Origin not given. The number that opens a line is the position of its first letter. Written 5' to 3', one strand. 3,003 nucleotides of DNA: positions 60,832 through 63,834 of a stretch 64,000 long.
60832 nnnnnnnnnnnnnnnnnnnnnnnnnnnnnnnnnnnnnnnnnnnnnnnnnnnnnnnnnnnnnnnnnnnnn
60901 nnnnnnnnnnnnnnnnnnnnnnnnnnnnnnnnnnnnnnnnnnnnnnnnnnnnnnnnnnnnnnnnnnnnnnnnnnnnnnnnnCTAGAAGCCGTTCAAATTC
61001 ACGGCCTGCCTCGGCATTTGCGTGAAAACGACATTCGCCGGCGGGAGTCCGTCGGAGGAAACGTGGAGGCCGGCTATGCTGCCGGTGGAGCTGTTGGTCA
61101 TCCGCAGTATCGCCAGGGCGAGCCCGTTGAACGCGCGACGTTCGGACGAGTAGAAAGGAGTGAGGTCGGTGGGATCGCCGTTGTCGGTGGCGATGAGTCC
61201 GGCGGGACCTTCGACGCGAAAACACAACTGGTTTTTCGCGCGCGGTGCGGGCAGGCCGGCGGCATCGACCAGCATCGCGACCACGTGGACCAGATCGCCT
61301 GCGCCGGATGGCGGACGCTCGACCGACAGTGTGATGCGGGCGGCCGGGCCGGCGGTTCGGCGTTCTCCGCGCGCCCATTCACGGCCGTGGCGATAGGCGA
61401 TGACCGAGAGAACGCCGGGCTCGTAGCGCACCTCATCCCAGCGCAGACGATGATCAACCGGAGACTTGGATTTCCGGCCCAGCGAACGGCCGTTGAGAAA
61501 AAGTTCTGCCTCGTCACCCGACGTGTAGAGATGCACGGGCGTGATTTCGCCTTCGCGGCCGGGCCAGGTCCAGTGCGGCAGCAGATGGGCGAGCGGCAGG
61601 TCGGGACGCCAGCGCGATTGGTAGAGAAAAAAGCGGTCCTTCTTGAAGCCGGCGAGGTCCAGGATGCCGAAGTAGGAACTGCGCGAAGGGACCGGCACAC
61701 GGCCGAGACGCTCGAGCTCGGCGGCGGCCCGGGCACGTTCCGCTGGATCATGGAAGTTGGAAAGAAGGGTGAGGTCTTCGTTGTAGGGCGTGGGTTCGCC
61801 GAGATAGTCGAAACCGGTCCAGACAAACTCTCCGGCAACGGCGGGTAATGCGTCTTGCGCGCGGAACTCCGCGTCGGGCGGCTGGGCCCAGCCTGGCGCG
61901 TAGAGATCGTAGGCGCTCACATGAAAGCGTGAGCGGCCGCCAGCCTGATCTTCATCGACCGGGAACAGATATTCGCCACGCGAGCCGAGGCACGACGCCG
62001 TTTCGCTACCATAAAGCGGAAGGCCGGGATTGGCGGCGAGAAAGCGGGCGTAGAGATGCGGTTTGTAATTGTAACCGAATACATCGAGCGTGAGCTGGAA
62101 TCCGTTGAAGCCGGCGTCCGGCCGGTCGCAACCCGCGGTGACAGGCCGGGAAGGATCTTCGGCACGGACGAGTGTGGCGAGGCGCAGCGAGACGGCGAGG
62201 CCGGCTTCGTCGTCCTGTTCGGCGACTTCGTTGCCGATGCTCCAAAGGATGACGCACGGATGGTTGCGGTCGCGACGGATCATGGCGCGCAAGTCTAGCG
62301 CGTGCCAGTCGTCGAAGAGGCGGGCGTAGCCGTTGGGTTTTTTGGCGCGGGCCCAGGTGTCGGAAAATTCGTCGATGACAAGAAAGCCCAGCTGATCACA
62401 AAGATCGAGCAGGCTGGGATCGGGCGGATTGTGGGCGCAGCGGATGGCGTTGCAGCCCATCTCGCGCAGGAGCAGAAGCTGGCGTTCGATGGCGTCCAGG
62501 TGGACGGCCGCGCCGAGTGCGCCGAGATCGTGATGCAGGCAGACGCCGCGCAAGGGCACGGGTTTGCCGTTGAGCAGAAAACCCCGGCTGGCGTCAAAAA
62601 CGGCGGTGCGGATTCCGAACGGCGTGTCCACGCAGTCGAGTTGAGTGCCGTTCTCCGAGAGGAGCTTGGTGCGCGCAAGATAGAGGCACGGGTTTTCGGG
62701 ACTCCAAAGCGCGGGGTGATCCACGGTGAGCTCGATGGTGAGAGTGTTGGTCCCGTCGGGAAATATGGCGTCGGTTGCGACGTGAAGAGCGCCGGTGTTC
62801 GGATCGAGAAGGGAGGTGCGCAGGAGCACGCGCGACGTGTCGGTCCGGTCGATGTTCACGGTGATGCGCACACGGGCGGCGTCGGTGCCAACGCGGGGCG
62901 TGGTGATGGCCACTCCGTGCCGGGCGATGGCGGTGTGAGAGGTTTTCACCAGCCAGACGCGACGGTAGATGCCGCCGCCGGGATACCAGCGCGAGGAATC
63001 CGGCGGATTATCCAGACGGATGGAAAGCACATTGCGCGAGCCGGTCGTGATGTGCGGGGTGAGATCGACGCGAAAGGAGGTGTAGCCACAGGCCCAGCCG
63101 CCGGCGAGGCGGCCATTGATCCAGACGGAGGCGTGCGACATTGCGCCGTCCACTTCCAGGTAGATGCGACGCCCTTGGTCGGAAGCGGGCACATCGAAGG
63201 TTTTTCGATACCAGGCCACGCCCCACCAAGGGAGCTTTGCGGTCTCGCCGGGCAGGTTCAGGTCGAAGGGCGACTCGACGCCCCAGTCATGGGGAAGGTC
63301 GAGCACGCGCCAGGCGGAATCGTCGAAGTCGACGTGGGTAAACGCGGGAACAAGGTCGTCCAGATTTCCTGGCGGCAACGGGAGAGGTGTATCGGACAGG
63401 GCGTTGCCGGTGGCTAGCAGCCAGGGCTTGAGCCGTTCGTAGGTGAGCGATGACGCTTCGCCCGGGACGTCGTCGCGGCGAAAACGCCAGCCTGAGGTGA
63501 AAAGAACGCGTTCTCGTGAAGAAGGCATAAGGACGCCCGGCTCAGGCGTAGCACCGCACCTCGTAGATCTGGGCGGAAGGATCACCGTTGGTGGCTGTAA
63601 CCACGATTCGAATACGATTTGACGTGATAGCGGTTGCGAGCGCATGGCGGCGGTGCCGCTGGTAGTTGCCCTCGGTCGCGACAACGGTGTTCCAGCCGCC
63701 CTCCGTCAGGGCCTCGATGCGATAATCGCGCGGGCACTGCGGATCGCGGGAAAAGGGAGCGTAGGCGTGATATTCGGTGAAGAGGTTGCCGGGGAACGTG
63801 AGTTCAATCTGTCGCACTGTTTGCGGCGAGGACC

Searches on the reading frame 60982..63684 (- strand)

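Call 7: search_protein_families(library=pfam, proteins=[window:60982-63684:-], max_evalue=0.001)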
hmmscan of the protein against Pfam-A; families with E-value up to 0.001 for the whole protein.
window:60982-63684:- (900 aa): 8 families
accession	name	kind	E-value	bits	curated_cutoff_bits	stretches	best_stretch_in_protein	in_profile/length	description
PF02836.23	Glyco_hydro_2_C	-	5.9e-29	101.6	21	1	368-521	7-164/302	Glycosyl hydrolases family 2, TIM barrel domain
PF18565.7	Glyco_hydro2_C5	-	6.1e-22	77.9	32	1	795-885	14-102/103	Glycoside hydrolase family 2 C-terminal domain 5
PF16355.11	DUF4982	-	2.7e-20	72.5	23.9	1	712-771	1-61/61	Domain of unknown function (DUF4982)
PF00703.27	Glyco_hydro_2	-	1.3e-13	52.1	23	1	261-359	8-109/109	Glycosyl hydrolases family 2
PF02837.24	Glyco_hydro_2_N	-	1.9e-13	51.1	28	1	125-248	23-168/169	Glycosyl hydrolases family 2, sugar binding domain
PF22666.2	Glyco_hydro_2_N2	-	1.1e-08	35.8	27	1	156-229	47-122/167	Glycosyl hydrolase 2 galactose-binding domain-like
PF21467.3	BetaGal_gal-bd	-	4.2e-06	27.2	27.3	1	157-195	2-38/62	Beta-galactosidase, galactose-binding domain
PF13364.12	BetaGal_ABD2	-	0.00022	22.4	23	0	155-226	35-108/112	Beta-galactosidase second all-beta domain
